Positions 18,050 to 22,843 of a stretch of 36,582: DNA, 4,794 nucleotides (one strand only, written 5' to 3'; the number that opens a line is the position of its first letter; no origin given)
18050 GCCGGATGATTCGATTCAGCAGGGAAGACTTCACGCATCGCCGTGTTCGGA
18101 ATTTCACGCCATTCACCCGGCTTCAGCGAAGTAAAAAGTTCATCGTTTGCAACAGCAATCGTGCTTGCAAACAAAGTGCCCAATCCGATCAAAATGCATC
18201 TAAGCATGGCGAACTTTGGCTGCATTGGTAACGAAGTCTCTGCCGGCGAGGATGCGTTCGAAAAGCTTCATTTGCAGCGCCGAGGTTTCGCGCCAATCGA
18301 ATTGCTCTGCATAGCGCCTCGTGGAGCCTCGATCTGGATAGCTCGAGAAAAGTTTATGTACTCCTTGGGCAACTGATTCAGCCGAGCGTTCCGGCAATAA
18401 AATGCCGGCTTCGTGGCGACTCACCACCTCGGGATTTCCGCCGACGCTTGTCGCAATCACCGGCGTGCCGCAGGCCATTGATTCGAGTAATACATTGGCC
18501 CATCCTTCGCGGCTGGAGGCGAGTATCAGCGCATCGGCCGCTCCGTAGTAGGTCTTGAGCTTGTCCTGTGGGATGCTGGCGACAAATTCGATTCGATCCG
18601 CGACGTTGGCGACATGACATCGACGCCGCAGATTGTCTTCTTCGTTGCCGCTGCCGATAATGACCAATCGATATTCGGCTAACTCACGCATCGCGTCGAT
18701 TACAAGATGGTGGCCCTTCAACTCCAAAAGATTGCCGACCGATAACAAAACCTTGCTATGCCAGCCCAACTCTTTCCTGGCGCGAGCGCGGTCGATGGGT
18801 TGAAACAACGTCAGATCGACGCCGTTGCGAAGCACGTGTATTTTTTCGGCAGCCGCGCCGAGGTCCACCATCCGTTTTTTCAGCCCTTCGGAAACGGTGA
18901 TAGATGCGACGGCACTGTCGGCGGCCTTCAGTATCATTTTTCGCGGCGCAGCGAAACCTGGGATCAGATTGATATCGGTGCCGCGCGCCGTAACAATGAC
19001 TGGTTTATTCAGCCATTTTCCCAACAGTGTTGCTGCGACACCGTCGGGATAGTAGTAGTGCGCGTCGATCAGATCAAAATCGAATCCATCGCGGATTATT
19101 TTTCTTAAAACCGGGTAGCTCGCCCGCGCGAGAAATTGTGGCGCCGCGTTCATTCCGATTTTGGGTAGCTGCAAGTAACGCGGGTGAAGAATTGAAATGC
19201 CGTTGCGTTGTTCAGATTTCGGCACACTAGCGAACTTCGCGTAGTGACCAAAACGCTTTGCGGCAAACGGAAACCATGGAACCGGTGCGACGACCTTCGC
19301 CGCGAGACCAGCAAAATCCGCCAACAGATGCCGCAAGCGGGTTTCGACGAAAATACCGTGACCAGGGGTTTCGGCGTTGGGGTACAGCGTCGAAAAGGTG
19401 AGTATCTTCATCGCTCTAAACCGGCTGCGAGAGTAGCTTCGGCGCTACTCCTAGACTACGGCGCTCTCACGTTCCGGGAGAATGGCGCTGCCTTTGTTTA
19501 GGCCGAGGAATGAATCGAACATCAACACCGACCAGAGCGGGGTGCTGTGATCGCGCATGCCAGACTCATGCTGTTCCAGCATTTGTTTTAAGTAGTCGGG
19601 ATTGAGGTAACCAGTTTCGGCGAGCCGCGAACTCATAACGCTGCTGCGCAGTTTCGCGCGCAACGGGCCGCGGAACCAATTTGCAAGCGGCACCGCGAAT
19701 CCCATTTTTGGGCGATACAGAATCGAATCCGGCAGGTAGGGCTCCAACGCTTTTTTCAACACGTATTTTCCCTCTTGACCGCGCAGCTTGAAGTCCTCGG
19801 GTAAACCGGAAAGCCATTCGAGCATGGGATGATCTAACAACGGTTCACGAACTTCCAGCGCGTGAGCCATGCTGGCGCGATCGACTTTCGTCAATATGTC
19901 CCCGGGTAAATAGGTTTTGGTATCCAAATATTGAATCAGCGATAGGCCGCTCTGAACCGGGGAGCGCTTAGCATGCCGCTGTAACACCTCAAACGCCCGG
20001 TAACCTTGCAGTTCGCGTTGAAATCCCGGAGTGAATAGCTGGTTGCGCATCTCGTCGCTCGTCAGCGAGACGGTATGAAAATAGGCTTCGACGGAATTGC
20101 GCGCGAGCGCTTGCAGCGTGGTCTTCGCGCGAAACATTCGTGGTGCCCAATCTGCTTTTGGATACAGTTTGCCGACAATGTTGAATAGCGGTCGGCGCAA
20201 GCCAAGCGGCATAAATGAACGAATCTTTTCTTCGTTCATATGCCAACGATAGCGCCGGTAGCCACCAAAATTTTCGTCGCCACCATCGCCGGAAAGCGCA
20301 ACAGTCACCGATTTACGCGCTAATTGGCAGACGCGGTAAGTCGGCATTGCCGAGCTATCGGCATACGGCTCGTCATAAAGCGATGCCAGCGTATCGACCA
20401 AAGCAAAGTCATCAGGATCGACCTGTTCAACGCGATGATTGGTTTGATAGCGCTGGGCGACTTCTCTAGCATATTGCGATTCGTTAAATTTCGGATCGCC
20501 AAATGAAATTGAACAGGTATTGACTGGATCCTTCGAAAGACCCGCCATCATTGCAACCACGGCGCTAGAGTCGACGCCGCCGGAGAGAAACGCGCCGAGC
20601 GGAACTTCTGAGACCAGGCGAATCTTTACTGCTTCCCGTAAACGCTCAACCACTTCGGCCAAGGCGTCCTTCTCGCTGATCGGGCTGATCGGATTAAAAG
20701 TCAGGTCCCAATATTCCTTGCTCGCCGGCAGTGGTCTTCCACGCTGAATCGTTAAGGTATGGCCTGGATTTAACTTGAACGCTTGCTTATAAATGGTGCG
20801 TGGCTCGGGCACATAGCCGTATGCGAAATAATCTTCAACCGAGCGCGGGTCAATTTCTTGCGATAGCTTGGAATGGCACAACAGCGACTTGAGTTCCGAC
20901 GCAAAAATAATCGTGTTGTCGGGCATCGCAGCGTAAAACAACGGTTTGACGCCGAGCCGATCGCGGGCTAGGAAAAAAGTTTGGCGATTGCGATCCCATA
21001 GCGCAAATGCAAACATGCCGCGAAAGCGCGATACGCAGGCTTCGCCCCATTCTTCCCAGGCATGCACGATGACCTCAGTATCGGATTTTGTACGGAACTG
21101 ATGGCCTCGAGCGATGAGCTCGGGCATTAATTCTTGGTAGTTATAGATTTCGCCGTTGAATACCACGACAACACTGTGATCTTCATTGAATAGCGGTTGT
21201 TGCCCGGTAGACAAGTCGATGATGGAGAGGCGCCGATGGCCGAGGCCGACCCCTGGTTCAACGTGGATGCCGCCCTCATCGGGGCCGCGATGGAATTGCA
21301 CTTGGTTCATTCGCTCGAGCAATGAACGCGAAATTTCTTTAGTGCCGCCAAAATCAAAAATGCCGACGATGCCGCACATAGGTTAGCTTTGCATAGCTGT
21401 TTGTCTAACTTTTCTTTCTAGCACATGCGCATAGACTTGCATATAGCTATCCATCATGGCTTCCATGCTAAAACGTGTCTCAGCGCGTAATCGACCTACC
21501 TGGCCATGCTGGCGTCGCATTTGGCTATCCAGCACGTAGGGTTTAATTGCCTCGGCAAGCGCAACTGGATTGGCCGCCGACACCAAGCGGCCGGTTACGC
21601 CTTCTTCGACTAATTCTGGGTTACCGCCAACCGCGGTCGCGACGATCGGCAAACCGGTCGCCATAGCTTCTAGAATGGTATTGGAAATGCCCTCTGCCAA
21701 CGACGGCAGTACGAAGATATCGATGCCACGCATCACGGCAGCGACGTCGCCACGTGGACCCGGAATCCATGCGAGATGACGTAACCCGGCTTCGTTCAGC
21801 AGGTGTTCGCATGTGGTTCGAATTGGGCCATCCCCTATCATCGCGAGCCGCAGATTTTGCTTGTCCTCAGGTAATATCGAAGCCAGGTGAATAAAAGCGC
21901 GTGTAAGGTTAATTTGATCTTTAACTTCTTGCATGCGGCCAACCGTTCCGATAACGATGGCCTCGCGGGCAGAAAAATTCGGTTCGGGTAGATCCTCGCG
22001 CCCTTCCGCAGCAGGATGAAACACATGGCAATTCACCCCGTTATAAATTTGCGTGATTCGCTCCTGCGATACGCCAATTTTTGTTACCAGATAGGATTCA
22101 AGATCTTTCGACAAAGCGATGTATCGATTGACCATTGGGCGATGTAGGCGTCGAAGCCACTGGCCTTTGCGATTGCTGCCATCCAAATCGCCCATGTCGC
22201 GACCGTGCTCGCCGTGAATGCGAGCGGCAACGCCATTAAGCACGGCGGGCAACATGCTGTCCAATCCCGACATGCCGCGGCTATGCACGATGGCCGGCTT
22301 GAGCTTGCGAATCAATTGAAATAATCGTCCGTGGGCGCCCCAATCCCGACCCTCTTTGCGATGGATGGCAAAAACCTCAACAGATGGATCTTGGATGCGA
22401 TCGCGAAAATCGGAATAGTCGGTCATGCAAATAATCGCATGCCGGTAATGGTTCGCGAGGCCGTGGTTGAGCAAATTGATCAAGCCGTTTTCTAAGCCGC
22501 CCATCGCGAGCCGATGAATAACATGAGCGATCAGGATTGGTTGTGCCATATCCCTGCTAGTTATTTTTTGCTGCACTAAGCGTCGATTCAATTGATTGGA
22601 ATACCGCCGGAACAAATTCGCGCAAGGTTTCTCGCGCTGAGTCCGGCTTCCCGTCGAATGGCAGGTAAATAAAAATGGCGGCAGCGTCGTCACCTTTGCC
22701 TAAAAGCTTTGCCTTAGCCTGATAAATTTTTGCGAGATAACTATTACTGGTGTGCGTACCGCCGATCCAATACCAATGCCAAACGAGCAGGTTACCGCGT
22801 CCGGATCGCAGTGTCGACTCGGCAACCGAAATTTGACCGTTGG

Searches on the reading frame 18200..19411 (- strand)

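Call 3: search_protein_families(library=ncbifam, proteins=[window:18200-19411:-])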
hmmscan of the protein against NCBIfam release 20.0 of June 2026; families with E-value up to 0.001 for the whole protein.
window:18200-19411:- (403 aa): 42 families (the best 25 are shown)
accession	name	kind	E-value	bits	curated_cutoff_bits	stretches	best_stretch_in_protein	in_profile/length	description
NF047684.1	TeichurnBiosyTuaC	equivalog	4.5e-55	187.2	550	1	1-356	1-353/391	teichuronic acid biosynthesis protein TuaC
TIGR03999.1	thiol_BshA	equivalog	5.9e-33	114.3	273.7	1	110-356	83-337/375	N-acetyl-alpha-D-glucosaminyl L-malate synthase BshA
TIGR03449.1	mycothiol_MshA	equivalog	1.2e-31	110.1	462.5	1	93-386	83-402/406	D-inositol-3-phosphate glycosyltransferase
TIGR04063.1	stp3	hypoth_equivalog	5.7e-29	101.2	442.05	1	157-372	148-375/397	TIGR04063 family PEP-CTERM/XrtA system glycosyltransferase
TIGR03088.1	stp2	hypoth_equivalog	6.1e-27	94.6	409.05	1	163-387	132-373/374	TIGR03088 family PEP-CTERM/XrtA system glycosyltransferase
NF041876.1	EPS_EpsE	equivalog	4.4e-26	92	400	1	173-357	168-361/389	exopolysaccharide biosynthesis GT4 family glycosyltransferase EpsE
NF053787.1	GlcN_PG_synth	equivalog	2.9e-22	79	480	1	174-386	151-358/361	N-acetylglucosaminyl phosphatidylglycerol synthase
TIGR02149.1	glgA_Coryne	subfamily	2.3e-21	76.4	302.4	1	135-355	106-353/391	glycogen synthase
NF038229.1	Glyco4_Geo_Pelo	equivalog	1.8e-20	73.3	400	1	83-341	28-287/338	GPMC system family 4 glycosyltransferase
TIGR04005.1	wcaL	equivalog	3.2e-19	69.1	537.6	1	171-352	179-365/406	colanic acid biosynthesis glycosyltransferase WcaL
NF050063.1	ProtGlycPglJ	equivalog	8.1e-19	68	500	1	183-356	162-331/363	N-acetylgalactosamine-N,N'-diacetylbacillosaminyl-diphospho-undecaprenol 4-alpha-N-acetylgalactosaminyltransferase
TIGR04047.1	MSMEG_0565_glyc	hypoth_equivalog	1.1e-18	67.5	259.85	1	162-385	134-372/373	MSMEG_0565 family glycosyltransferase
NF041010.1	glycosy_Agl16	equivalog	1.7e-18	66.6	575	1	168-358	135-319/352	glycosylation protein Agl16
NF038298.1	EPS_HpsO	equivalog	1.3e-17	63.7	575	1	190-357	169-352/388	hormogonium polysaccharide biosynthesis glycosyltransferase HpsO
TIGR04157.1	glyco_rSAM_CFB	subfamily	5.9e-17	61.7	400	1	172-342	175-351/406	TIGR04157 family glycosyltransferase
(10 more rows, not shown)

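Call 4: search_protein_families(library=pfam, proteins=[window:18200-19411:-])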
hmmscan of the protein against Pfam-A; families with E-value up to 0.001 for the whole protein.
window:18200-19411:- (403 aa): 6 families
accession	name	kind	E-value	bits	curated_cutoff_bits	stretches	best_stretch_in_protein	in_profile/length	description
PF00534.26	Glycos_transf_1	-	2.2e-38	131.9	26.4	1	211-370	5-171/172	Glycosyl transferases group 1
PF13692.12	Glyco_trans_1_4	-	2.5e-32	112.5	27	1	220-356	2-141/142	Glycosyl transferases group 1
PF13439.12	Glyco_transf_4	-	1.5e-15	58.1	28.5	1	96-201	58-169/170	Glycosyltransferase Family 4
PF13579.12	Glyco_trans_4_4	-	7.7e-09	36.5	29.7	1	87-197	47-158/158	Glycosyl transferase 4-like domain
PF20706.3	GT4-conflict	-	3.1e-07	30.2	26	1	164-333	144-323/385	Family 4 Glycosyltransferase in conflict systems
PF13524.12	Glyco_trans_1_2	-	0.00035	21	25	1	237-351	5-108/144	Glycosyl transferase-like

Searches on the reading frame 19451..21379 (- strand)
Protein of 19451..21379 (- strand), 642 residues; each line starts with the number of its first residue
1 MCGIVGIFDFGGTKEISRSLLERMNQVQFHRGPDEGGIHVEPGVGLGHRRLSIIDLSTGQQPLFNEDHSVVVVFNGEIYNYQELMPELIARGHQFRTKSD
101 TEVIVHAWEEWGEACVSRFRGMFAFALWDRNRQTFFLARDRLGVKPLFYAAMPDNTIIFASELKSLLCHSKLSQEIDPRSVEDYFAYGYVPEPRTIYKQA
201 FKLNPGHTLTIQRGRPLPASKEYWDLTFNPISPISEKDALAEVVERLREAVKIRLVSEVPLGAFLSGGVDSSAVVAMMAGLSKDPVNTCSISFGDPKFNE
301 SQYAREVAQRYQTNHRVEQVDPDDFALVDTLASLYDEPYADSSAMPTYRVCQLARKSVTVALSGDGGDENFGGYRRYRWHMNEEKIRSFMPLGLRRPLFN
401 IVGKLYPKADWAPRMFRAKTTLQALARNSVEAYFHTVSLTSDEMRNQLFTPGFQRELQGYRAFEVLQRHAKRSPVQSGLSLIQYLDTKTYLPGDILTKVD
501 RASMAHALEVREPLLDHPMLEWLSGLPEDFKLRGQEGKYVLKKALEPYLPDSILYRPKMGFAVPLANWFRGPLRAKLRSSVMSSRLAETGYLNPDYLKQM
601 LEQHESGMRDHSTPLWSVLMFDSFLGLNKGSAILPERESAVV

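Call 3: search_protein_families(library=ncbifam, proteins=[window:19451-21379:-])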
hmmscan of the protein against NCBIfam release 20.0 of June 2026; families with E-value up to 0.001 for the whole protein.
window:19451-21379:- (642 aa): 9 families
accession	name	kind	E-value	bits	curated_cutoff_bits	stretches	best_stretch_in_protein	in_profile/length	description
TIGR03108.1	eps_aminotran_1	hypoth_equivalog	0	1088.3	816.9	1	1-626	1-626/628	XrtA/PEP-CTERM system amidotransferase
TIGR01536.1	asn_synth_AEB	equivalog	9.1e-152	506.6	267.1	1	2-561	1-517/517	asparagine synthase (glutamine-hydrolyzing)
TIGR03104.1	trio_amidotrans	equivalog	4.1e-123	411.7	570.1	2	1-378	1-384/589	N-acetylglutaminylglutamine amidotransferase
NF006949.0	PRK09431.1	equivalog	6.8e-89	298.9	499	3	1-172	1-171/554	asparagine synthase B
NF033535.1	lass_lactam_cya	exception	2e-81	274.5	525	2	1-371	1-376/668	lasso peptide isopeptide bond-forming cyclase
NF033561.1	macrolact_Ik_Al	subfamily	1.6e-19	69.9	300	1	110-369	70-329/561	albusnodin/ikarugamycin family macrolactam cyclase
NF001484.0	PRK00331.1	subfamily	8.3e-13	47.6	381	1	61-174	86-206/601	isomerizing glutamine--fructose-6-phosphate transaminase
TIGR01135.1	glmS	equivalog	9.5e-12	44.2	418.05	1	60-173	84-204/607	glutamine--fructose-6-phosphate transaminase (isomerizing)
TIGR01134.1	purF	equivalog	1.1e-11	44.7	350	1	44-179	66-212/432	amidophosphoribosyltransferase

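Call 4: search_protein_families(library=pfam, proteins=[window:19451-21379:-])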
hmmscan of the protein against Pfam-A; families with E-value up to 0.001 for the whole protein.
window:19451-21379:- (642 aa): 4 families
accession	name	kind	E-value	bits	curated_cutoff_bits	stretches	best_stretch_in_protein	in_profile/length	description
PF00733.27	Asn_synthase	-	5.9e-103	345.6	21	1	243-624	2-352/354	Asparagine synthase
PF13537.11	GATase_7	-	1.2e-51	174.3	25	1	48-167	1-122/123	Glutamine amidotransferase domain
PF13522.11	GATase_6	-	1.1e-46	158.5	27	1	33-162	1-130/130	Glutamine amidotransferase domain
PF12481.13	DUF3700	-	2.1e-05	24.5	27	1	114-164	124-174/228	Aluminium induced protein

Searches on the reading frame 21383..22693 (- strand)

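Call 5: search_protein_families(library=ncbifam, proteins=[window:21383-22693:-], max_evalue=0.00001)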
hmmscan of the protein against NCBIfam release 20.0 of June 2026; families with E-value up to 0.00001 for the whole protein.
window:21383-22693:- (436 aa): 30 families (the best 25 are shown)
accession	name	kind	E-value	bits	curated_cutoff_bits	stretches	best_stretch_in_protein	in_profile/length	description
TIGR03088.1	stp2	hypoth_equivalog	6.6e-152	505.9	409.05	1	53-425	2-374/374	TIGR03088 family PEP-CTERM/XrtA system glycosyltransferase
TIGR03999.1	thiol_BshA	equivalog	5.3e-28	98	273.7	1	192-425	149-374/375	N-acetyl-alpha-D-glucosaminyl L-malate synthase BshA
NF041876.1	EPS_EpsE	equivalog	5.3e-27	95.1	400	1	209-412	184-384/389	exopolysaccharide biosynthesis GT4 family glycosyltransferase EpsE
TIGR03449.1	mycothiol_MshA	equivalog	5.9e-25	88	462.5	1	190-425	167-404/406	D-inositol-3-phosphate glycosyltransferase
TIGR02149.1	glgA_Coryne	subfamily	1.1e-24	87.3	302.4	1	177-425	134-391/391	glycogen synthase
TIGR04063.1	stp3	hypoth_equivalog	4.3e-22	78.6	442.05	1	194-425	164-396/397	TIGR04063 family PEP-CTERM/XrtA system glycosyltransferase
NF011726.0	PRK15179.1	equivalog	1.2e-19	70.1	733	1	206-421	477-691/694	Vi polysaccharide biosynthesis protein TviE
TIGR04157.1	glyco_rSAM_CFB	subfamily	7.8e-19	67.9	400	1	187-421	169-406/406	TIGR04157 family glycosyltransferase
NF038011.1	PelF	equivalog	1.1e-18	67.6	100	1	206-421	275-489/489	GT4 family glycosyltransferase PelF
NF038229.1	Glyco4_Geo_Pelo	equivalog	2.4e-18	66.3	400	1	271-425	183-337/338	GPMC system family 4 glycosyltransferase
NF047684.1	TeichurnBiosyTuaC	equivalog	5.1e-16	58.6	550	1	192-425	169-390/391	teichuronic acid biosynthesis protein TuaC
TIGR04047.1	MSMEG_0565_glyc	hypoth_equivalog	1.2e-15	57.5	259.85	1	191-422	142-372/373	MSMEG_0565 family glycosyltransferase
NF053787.1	GlcN_PG_synth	equivalog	4.5e-14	52.1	480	1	189-425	145-360/361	N-acetylglucosaminyl phosphatidylglycerol synthase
NF050063.1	ProtGlycPglJ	equivalog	4.6e-14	52.4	500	1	191-405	148-348/363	N-acetylgalactosamine-N,N'-diacetylbacillosaminyl-diphospho-undecaprenol 4-alpha-N-acetylgalactosaminyltransferase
TIGR04005.1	wcaL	equivalog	4.7e-13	48.8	537.6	1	247-404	224-386/406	colanic acid biosynthesis glycosyltransferase WcaL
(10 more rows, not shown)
